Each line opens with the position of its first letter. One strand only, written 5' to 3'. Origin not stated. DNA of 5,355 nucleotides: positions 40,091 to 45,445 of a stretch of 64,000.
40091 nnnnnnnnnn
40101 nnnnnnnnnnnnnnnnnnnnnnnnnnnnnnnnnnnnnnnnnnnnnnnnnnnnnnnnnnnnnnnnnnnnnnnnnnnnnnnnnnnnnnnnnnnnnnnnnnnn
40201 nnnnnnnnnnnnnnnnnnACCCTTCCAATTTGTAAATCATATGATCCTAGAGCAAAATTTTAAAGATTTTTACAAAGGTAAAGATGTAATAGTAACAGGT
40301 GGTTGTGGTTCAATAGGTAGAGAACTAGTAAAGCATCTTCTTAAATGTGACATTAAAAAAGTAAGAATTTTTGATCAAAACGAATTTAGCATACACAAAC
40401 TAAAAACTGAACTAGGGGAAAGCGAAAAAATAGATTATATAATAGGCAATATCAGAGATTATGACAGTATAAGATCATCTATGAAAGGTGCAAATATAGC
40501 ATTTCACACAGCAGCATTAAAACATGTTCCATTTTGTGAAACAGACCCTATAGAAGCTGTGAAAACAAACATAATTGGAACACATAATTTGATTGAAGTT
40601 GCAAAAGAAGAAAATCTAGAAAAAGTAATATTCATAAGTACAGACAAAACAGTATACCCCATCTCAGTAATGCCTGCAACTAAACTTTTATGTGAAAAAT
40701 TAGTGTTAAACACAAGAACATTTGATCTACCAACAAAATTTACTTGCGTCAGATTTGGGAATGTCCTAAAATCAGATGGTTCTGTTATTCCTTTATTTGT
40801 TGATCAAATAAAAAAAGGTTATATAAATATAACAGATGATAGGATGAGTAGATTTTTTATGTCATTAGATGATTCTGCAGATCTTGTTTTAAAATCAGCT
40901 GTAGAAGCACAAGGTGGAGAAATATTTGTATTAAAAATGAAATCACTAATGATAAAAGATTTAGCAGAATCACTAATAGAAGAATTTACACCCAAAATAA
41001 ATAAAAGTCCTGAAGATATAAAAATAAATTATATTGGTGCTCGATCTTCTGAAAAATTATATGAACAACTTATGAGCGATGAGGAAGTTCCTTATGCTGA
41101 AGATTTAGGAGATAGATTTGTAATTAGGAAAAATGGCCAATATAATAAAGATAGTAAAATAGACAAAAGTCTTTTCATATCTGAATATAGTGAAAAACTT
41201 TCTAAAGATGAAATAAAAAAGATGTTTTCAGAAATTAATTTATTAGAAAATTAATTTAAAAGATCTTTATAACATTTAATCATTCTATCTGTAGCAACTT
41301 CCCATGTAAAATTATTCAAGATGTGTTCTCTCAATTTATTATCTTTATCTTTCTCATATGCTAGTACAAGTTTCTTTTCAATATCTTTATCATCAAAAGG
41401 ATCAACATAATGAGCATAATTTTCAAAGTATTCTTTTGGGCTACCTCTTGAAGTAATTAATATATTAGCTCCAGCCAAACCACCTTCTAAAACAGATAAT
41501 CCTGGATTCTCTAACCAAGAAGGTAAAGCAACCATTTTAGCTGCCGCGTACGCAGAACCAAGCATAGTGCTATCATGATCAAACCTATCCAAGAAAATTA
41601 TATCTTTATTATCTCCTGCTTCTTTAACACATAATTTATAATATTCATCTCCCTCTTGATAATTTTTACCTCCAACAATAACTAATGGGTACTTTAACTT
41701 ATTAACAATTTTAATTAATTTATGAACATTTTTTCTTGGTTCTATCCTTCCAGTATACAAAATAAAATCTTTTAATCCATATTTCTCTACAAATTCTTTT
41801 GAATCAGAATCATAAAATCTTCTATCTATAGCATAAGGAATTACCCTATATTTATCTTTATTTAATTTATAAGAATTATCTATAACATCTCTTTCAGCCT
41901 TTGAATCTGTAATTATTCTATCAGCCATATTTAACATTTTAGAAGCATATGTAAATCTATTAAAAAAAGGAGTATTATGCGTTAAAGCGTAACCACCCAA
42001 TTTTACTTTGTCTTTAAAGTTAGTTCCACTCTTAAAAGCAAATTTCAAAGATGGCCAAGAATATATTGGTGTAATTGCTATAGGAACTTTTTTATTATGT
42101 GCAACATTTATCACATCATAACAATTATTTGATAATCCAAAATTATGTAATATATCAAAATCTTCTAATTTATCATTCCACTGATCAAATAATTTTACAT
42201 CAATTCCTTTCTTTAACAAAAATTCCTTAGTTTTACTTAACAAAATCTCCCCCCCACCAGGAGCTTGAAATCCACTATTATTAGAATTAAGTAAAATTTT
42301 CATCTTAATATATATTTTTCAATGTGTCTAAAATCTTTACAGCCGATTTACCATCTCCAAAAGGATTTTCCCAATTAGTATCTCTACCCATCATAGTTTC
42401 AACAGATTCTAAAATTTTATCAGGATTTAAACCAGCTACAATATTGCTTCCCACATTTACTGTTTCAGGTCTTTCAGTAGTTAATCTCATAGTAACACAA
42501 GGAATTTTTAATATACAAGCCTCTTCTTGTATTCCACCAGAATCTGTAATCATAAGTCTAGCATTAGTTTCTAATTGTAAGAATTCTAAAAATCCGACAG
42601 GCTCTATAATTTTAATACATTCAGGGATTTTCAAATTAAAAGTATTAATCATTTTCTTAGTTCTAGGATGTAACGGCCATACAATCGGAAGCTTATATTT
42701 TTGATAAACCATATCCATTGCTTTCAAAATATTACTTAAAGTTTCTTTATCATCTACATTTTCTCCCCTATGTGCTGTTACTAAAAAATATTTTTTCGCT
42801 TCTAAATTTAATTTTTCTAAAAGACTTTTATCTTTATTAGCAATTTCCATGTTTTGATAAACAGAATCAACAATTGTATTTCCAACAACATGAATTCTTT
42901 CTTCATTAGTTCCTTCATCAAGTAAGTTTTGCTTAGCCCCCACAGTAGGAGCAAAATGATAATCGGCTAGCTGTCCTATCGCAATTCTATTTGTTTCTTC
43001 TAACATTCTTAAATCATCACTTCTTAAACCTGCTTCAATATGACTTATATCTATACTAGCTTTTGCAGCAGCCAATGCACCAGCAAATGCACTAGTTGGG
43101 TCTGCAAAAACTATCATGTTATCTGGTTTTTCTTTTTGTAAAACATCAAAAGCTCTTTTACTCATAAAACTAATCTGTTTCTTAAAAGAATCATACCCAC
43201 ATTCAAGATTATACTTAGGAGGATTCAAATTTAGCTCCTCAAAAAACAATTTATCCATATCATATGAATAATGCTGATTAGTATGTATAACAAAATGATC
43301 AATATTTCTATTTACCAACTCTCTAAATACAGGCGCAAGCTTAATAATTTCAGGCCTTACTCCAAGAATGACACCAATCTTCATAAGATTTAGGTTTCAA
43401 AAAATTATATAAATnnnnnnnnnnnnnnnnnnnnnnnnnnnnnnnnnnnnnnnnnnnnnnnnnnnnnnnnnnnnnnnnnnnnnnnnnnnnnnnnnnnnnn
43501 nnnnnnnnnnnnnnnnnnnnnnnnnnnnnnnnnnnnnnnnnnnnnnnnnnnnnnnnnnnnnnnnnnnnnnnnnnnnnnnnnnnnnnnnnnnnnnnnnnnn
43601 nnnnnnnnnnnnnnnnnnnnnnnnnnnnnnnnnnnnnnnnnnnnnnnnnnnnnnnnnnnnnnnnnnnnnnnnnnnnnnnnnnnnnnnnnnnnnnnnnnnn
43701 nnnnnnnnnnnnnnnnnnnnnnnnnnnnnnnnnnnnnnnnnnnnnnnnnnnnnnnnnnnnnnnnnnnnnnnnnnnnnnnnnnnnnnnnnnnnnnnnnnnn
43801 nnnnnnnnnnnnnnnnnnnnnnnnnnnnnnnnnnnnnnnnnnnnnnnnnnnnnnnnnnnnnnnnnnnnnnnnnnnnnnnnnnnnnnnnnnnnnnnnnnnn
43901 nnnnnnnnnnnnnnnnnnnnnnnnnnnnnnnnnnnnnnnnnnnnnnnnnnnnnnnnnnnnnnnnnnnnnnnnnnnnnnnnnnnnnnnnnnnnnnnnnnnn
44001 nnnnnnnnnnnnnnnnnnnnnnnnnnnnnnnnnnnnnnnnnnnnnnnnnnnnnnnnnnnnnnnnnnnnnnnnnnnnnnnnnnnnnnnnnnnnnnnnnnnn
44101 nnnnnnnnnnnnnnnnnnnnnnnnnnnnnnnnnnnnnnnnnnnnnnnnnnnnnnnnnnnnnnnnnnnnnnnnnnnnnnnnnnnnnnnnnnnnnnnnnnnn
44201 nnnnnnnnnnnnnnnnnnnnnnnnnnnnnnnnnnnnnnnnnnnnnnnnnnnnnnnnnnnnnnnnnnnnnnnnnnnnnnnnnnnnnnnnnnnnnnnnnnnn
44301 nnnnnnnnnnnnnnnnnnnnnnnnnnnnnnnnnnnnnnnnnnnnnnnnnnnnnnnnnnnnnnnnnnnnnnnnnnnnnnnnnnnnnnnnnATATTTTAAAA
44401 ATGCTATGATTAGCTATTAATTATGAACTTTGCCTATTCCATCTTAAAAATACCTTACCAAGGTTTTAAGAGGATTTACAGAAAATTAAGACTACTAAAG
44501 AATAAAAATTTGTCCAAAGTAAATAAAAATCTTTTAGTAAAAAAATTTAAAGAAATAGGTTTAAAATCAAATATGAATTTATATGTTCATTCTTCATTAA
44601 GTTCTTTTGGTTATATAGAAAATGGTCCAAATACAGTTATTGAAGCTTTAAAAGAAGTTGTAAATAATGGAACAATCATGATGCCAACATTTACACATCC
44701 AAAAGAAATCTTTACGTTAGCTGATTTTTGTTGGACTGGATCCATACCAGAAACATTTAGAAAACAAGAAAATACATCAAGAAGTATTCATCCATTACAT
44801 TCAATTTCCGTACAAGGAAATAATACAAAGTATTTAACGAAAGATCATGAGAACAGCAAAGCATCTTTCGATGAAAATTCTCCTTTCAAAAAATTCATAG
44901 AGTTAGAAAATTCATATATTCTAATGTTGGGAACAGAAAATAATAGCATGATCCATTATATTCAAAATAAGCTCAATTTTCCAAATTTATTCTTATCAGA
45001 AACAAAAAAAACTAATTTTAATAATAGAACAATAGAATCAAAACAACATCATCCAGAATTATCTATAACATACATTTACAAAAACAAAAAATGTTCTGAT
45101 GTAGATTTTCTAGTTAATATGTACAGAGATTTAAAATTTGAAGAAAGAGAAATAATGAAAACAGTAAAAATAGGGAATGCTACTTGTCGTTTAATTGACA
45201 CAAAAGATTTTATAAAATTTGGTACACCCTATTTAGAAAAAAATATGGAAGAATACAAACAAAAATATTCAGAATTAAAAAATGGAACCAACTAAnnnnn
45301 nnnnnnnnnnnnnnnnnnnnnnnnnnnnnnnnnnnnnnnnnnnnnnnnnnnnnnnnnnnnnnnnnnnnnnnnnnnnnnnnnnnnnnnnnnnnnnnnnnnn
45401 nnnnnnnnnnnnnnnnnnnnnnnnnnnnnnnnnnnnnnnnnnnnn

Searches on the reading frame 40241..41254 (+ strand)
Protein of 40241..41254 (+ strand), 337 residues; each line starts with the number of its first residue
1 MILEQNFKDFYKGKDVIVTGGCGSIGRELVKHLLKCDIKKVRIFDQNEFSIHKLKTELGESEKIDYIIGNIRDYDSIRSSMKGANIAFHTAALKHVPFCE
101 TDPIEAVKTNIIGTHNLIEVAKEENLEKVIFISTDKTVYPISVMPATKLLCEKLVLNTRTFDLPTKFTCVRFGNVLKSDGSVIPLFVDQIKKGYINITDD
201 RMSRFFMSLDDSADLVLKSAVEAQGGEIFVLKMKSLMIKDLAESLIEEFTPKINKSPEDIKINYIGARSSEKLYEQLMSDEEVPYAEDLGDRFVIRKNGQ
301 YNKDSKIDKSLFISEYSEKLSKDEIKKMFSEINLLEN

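Call 11: search_protein_families(library=pfam, proteins=[window:40241-41254:+], max_evalue=0.001)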
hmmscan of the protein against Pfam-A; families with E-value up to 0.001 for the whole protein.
window:40241-41254:+ (337 aa): 11 families
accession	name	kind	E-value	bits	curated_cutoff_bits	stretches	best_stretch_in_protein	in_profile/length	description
PF02719.21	Polysacc_synt_2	-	8.9e-94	314.4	20.2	1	16-295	1-291/293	Polysaccharide biosynthesis protein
PF01073.25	3Beta_HSD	-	9.5e-21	74.5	22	1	17-140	1-122/280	3-beta hydroxysteroid dehydrogenase/isomerase family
PF01370.27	Epimerase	-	3e-20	73.1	20.9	1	16-229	1-237/240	NAD dependent epimerase/dehydratase family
PF16363.11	GDP_Man_Dehyd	-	7.8e-15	55.6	27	1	17-136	1-131/332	GDP-mannose 4,6 dehydratase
PF04321.23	RmlD_sub_bind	-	5e-08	32.8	27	1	16-136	3-103/287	RmlD substrate binding domain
PF13460.12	NAD_binding_10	-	9.7e-08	32.5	27.2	1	20-134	1-98/184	NAD(P)H-binding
PF00106.31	adh_short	-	2e-07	31.1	26.6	1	15-84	2-71/195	short chain dehydrogenase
PF07993.18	NAD_binding_4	-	2.4e-07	30.6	20.1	1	18-138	1-140/258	Male sterility protein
PF05368.20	NmrA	-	2.4e-05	24.5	27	1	14-138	3-111/298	NmrA-like family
PF08659.16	KR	-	0.00075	19.9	22.6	0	16-85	3-76/180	KR domain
PF01488.26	Shikimate_DH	-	0.00081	19.9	24.3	0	5-97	5-99/138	Shikimate / quinate 5-dehydrogenase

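Call 55: search_protein_families(library=ncbifam, proteins=[window:40241-41254:+], max_evalue=0.00001)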
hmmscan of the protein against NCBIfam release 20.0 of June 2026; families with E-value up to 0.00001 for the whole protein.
window:40241-41254:+ (337 aa): 18 families
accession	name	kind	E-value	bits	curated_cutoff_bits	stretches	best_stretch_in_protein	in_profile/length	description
TIGR03589.1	PseB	equivalog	2.9e-75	253.2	407.75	1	11-305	2-289/324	UDP-N-acetylglucosamine 4,6-dehydratase (inverting)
TIGR04130.1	FnlA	equivalog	6.9e-71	238.9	730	1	11-297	2-284/337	UDP-N-acetylglucosamine 4,6-dehydratase/5-epimerase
TIGR04180.1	EDH_00030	hypoth_equivalog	5.4e-22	78.2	475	1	16-139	1-126/297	NAD-dependent 4,6-dehydratase LegB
TIGR01181.1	dTDP_gluc_dehyt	equivalog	6e-15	55.1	365.1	1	16-136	2-127/321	dTDP-glucose 4,6-dehydratase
TIGR03466.1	HpnA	hypoth_equivalog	1.8e-14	53.4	367.65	1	15-137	2-116/327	hopanoid-associated sugar epimerase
TIGR01179.1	galE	equivalog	1.3e-13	50.5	262.3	1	16-140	2-126/332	UDP-glucose 4-epimerase GalE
TIGR02622.1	CDP_4_6_dhtase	equivalog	4.6e-13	49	278.45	1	10-137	1-132/352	CDP-glucose 4,6-dehydratase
NF042423.1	oxyalk_red_Shew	equivalog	5.2e-11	42.2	580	1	14-136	9-120/331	2-alkyl-3-oxoalkanoate reductase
NF041293.1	G6PDh_Azf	equivalog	1.2e-10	41.2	400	1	14-138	3-119/252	NAD-dependent glucose-6-phosphate dehydrogenase Azf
NF042422.1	oxyalk_red_OleD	equivalog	2e-10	40.6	580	1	16-137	3-113/329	2-alkyl-3-oxoalkanoate reductase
NF052578.1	StrlDmthSdmBMthl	equivalog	2.4e-10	40.7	600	1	17-134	4-113/328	sterol demethylase protein SdmB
NF007956.0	PRK10675.1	subfamily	1.3e-08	34.4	394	1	16-139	3-128/338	UDP-glucose 4-epimerase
TIGR02197.1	heptose_epim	equivalog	4.9e-08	32.5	274.6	1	16-134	1-114/316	ADP-glyceromanno-heptose 6-epimerase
NF007490.0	PRK10084.1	subfamily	1.1e-07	31.2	649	1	16-123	3-113/361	dTDP-glucose 4,6-dehydratase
TIGR01214.1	rmlD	equivalog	1.1e-07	31.2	224.05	1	16-135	2-101/285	dTDP-4-dehydrorhamnose reductase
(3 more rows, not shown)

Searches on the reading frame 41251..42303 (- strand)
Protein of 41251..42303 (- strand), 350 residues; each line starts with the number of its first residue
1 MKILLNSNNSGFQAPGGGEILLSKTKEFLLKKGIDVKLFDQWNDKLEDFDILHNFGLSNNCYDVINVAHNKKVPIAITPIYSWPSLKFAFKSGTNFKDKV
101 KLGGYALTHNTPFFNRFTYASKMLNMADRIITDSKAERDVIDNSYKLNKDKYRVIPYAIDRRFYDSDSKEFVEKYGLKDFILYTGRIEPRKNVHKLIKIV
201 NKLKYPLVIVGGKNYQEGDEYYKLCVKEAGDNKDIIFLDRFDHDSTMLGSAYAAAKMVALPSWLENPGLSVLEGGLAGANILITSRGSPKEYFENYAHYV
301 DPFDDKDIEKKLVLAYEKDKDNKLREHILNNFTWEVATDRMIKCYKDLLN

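Call 11: search_protein_families(library=pfam, proteins=[window:41251-42303:-], max_evalue=0.001)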
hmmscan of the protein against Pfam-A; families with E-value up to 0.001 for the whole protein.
window:41251-42303:- (350 aa): 4 families
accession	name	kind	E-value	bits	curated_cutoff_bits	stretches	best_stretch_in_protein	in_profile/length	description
PF00534.26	Glycos_transf_1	-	2.1e-17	63.7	26.4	1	172-327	9-164/172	Glycosyl transferases group 1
PF13692.12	Glyco_trans_1_4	-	2.2e-10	41.4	27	1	181-313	4-137/142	Glycosyl transferases group 1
PF13439.12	Glyco_transf_4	-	4.7e-07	30.4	28.5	1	47-161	71-168/170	Glycosyltransferase Family 4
PF20706.3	GT4-conflict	-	0.00027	20.5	26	1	181-287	200-314/385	Family 4 Glycosyltransferase in conflict systems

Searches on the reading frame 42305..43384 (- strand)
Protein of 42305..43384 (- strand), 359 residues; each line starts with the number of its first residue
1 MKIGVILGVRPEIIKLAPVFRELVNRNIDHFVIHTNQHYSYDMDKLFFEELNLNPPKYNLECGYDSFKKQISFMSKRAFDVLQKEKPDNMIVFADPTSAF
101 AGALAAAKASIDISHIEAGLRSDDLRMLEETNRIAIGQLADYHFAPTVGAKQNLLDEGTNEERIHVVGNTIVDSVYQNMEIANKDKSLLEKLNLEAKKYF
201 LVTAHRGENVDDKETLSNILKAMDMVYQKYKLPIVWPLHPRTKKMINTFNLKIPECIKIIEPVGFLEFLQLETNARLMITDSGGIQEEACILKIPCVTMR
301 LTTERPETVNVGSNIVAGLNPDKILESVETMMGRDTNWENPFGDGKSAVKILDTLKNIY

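Call 11: search_protein_families(library=pfam, proteins=[window:42305-43384:-], max_evalue=0.001)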
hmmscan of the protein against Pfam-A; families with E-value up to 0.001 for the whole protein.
window:42305-43384:- (359 aa): 1 family
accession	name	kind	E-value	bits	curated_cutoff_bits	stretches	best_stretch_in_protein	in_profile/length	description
PF02350.25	Epimerase_2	-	5e-105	351.6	30.6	1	26-356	6-347/347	UDP-N-acetylglucosamine 2-epimerase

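Call 55: search_protein_families(library=ncbifam, proteins=[window:42305-43384:-], max_evalue=0.00001)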
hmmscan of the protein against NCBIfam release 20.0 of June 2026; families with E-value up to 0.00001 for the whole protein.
window:42305-43384:- (359 aa): 3 families
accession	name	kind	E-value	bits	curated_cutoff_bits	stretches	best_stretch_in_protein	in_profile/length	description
TIGR00236.1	wecB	equivalog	4.6e-112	374.8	210.15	1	1-357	1-364/366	non-hydrolyzing UDP-N-acetylglucosamine 2-epimerase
TIGR03568.1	NeuC_NnaA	equivalog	4.6e-29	101.4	235.9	1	65-355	72-365/365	UDP-N-acetylglucosamine 2-epimerase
NF007396.0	PRK09922.1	equivalog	1.2e-06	27.7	385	1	22-172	28-168/361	lipopolysaccharide 1,6-galactosyltransferase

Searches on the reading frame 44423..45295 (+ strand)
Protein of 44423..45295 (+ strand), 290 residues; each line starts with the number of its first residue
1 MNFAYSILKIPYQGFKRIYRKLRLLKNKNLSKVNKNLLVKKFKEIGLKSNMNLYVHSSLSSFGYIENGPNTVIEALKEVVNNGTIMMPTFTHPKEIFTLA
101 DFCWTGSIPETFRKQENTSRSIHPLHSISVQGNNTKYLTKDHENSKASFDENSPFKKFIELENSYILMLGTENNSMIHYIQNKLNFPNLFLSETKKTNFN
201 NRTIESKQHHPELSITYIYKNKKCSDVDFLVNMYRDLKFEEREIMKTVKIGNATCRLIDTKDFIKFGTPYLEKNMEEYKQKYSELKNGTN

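Call 11: search_protein_families(library=pfam, proteins=[window:44423-45295:+], max_evalue=0.001)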
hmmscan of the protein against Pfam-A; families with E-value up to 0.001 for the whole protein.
window:44423-45295:+ (290 aa): 1 family
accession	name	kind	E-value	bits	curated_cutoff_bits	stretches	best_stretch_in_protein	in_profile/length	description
PF02522.19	Antibiotic_NAT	-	4.8e-40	138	25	1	55-272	2-232/232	Aminoglycoside 3-N-acetyltransferase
